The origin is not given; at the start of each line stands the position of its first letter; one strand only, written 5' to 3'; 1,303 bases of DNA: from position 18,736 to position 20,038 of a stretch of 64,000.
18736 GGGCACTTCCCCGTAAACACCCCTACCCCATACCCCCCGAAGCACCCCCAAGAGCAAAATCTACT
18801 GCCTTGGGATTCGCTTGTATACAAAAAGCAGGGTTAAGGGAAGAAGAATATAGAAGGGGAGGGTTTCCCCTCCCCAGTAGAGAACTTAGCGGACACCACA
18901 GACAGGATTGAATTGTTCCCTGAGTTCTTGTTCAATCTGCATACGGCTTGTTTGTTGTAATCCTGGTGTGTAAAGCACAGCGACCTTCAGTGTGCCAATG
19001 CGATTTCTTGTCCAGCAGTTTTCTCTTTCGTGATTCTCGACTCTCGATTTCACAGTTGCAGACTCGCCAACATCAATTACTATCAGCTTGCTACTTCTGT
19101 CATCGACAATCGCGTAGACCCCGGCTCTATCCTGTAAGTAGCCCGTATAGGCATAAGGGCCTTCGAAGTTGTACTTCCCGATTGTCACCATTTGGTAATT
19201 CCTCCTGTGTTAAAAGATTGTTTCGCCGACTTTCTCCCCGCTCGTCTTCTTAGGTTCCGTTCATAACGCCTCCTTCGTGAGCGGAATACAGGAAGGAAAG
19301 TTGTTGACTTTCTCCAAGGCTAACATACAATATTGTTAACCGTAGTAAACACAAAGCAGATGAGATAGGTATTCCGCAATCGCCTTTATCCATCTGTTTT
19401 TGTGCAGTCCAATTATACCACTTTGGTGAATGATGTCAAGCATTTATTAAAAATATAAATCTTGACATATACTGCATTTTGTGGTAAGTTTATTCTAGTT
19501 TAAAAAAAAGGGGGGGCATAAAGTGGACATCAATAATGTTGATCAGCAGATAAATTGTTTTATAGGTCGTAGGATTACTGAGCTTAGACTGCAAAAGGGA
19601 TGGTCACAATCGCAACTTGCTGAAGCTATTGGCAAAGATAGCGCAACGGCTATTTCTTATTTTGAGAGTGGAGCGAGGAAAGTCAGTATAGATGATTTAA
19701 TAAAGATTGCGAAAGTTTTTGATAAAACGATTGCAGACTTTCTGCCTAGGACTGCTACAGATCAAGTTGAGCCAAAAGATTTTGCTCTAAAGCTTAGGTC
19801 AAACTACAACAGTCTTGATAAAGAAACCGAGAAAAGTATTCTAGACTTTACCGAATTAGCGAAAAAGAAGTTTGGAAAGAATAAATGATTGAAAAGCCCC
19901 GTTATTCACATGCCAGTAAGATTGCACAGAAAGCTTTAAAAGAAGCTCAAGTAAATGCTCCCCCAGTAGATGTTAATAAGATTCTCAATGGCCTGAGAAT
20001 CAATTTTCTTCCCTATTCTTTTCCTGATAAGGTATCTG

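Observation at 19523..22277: XRE/ImmA-controlled five-gene operon with three orphan proteins inside a tRNA-flanked accessory island: candidate uncharacterised defense or conflict system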

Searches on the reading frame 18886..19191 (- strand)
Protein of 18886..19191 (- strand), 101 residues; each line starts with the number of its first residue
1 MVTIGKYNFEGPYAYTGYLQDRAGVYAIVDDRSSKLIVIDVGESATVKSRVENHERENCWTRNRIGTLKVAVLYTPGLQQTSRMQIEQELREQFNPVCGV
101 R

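Call 4: search_protein_families(library=pfam, proteins=[window:18886-19191:-], max_evalue=0.1)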
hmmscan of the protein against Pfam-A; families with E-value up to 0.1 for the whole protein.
window:18886-19191:- (101 aa): 0 families

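Call 5: search_protein_families(library=padloc, proteins=[window:18886-19191:-], max_evalue=0.1)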
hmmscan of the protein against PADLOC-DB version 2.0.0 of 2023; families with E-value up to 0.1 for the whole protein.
window:18886-19191:- (101 aa): 2 families
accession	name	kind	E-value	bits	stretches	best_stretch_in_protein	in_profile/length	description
PDLC04923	PDC-S14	-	0.0035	14.5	1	21-60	69-110/320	-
PDLC04925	PDC-S14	-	0.0093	13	1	22-62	62-104/301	-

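Call 6: search_protein_families(library=phrogs, proteins=[window:18886-19191:-], max_evalue=0.1)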
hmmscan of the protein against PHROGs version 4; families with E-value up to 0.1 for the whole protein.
window:18886-19191:- (101 aa): 1 family
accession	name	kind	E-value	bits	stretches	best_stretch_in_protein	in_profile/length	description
phrog_11271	-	head and packaging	0.063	14.2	1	20-78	74-132/145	head morphogenesis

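Call 7: search_protein_families(library=ncbifam, proteins=[window:18886-19191:-], max_evalue=0.1)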
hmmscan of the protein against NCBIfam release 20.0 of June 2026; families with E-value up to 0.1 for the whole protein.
window:18886-19191:- (101 aa): 0 families

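Call 68: search_solved_structures(query=window:18886-19191:-, max_evalue=10, show_alignments=2)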
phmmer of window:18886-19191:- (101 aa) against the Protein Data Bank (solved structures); distinct sequences matched with E-value up to 10: 0.

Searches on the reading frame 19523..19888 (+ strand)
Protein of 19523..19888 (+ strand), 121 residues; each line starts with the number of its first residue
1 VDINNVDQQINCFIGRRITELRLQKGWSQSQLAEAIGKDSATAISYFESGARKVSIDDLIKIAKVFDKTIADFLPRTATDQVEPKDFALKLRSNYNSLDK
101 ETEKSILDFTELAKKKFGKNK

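Call 4: search_protein_families(library=pfam, proteins=[window:19523-19888:+], max_evalue=0.1)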
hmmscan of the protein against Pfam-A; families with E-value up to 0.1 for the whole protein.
window:19523-19888:+ (121 aa): 6 families
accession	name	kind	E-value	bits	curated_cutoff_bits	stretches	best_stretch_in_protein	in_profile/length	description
PF01381.28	HTH_3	-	4.7e-13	49.4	23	1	20-73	3-55/55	Helix-turn-helix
PF13560.12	HTH_31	-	1.7e-08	35.1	27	1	15-66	3-54/64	Helix-turn-helix domain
PF12844.13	HTH_19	-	1.2e-05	25.6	30.2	1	15-67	1-52/64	Helix-turn-helix domain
PF13443.12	HTH_26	-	2e-05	25.2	22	1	17-74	1-58/63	Cro/C1-type HTH DNA-binding domain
PF24662.1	DUF7650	-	0.039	14.4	27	1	23-79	32-87/89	Domain of unknown function (DUF7650)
PF13744.12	HTH_37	-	0.1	12.9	27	0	14-69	19-74/80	Helix-turn-helix domain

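Call 5: search_protein_families(library=padloc, proteins=[window:19523-19888:+], max_evalue=0.1)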
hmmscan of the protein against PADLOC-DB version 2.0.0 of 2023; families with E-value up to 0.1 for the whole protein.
window:19523-19888:+ (121 aa): 24 families
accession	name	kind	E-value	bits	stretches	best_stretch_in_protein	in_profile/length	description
PDLC04142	capH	-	6.3e-14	50.9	1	14-116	7-101/103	capH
PDLC02926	HTH_VI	-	9.7e-09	33.4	1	14-70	2-57/92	-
PDLC03952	RmrA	-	2.8e-08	31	1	7-78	16-86/395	-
PDLC03665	Control_protein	-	8.2e-08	30.4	1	9-74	4-69/77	control protein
PDLC03947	RmrA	-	1e-07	29.1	1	6-101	4-95/383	-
PDLC03951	RmrA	-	1.8e-07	28.5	1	9-87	4-81/400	-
PDLC03954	RmrA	-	8.2e-07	26.3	1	7-85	4-81/380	-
PDLC04775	PDC-M69A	-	4.2e-06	25.2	1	14-85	8-77/113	-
PDLC03664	Control_protein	-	6.1e-06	24.6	1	14-67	14-66/74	control protein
PDLC04757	PDC-M64B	-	1.3e-05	23.1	1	11-70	27-85/128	-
PDLC03945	RmrA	-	2.3e-05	21.7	1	13-89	2-80/394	-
PDLC04762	PDC-M64C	-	2.6e-05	22.2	1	14-73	28-86/97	-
PDLC04760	PDC-M64C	-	7.4e-05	21.1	1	13-72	26-84/93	-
PDLC04759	PDC-M64B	-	9.5e-05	20.4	1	10-71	23-83/135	-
PDLC03944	RmrA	-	0.0002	18.5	1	11-74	4-66/384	-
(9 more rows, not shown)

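Call 6: search_protein_families(library=phrogs, proteins=[window:19523-19888:+], max_evalue=0.1)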
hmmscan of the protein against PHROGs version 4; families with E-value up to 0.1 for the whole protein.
window:19523-19888:+ (121 aa): 29 families (the best 25 are shown)
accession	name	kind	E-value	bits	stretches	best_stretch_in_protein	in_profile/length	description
phrog_8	-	transcription regulation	6.4e-18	66.3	1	14-109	77-156/346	transcriptional regulator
phrog_3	-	transcription regulation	1.1e-12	49.5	1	7-100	82-181/430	transcriptional repressor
phrog_4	-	transcription regulation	6.3e-12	46.2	1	13-95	132-205/400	transcriptional repressor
phrog_1373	-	transcription regulation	5e-10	40.6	1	11-70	63-119/166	transcriptional regulator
phrog_2439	-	transcription regulation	3.4e-09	37.1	1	12-114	6-102/367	transcriptional regulator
phrog_2328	-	transcription regulation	8.4e-08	33.1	1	6-84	10-85/128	transcriptional repressor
phrog_5823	-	transcription regulation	4.4e-07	30.4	1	14-84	7-77/404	transcriptional regulator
phrog_2967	-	transcription regulation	6.7e-07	30.1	1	14-113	11-105/225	transcriptional regulator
phrog_2339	-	DNA, RNA and nucleotide metabolism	1.1e-05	26.3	1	16-70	28-82/98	HTH DNA binding protein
phrog_4583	-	transcription regulation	6.3e-05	23.9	1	24-81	21-77/81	transcriptional repressor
phrog_147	-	transcription regulation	0.00029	22.2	1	14-68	5-61/100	transcriptional regulator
phrog_34939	-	unknown function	0.00056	20.6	1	16-74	12-69/280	-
phrog_7241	-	transcription regulation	0.00075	20.5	1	21-71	69-118/122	transcriptional regulator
phrog_1994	-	DNA, RNA and nucleotide metabolism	0.0039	18.1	1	17-78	3-63/170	DNA binding protein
phrog_11503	-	DNA, RNA and nucleotide metabolism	0.0046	18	1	26-85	31-94/151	HTH DNA binding protein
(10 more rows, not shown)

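Call 7: search_protein_families(library=ncbifam, proteins=[window:19523-19888:+], max_evalue=0.1)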
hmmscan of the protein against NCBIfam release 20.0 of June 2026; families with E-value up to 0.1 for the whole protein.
window:19523-19888:+ (121 aa): 14 families
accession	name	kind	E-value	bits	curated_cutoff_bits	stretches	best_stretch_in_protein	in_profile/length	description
NF041951.1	phage_RstR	subfamily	2.1e-11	44.1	80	1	15-107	4-93/108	RstR family transcriptional repressor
NF047948.1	male_kill_WMK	equivalog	4.4e-10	39.5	300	1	10-108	2-105/300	WO male-killing family protein Wmk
NF007408.0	PRK09943.1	equivalog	1.8e-06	27.6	211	1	13-77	7-70/185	HTH-type transcriptional regulator PuuR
NF006015.0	PRK08154.1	subfamily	3.7e-06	26.3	204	1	9-85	26-101/314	anaerobic benzoate catabolism transcriptional regulator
TIGR03070.1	couple_hipB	subfamily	4.6e-06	26.5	71.65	1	14-66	3-54/58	type II toxin-antitoxin system Y4mF family antitoxin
NF007271.0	PRK09726.1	equivalog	9e-05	22.4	79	1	20-67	19-65/88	type II toxin-antitoxin system antitoxin HipB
NF052239.1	antitox_spr1629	equivalog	0.0001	21.5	335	1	13-107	2-98/377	spr1629 family repressor/antitoxin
NF003162.0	PRK04140.1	equivalog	0.00017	20.7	263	1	15-73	128-185/317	transcriptional regulator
NF050110.1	TransRegBldD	equivalog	0.00021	21.1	250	1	14-100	9-94/162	transcriptional regulator BldD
TIGR03830.1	CxxCG_CxxCG_HTH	subfamily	0.00027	20.7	61.8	1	13-64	65-117/127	type II TA system antitoxin MqsA family protein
NF038139.1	Reg_Aceta_RamB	equivalog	0.00064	18.5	700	1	13-71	2-59/465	acetate metabolism transcriptional regulator RamB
NF007257.0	PRK09706.1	subfamily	0.0031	17.3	101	1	13-67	5-58/135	transcriptional repressor DicA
NF041575.1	antitoxPezA_Strep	equivalog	0.012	15.6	290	1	14-76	2-63/158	type II toxin-antitoxin system antitoxin PezA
TIGR00270.2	TIGR00270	equivalog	0.016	15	110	1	16-67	78-128/159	multiprotein bridging factor aMBF1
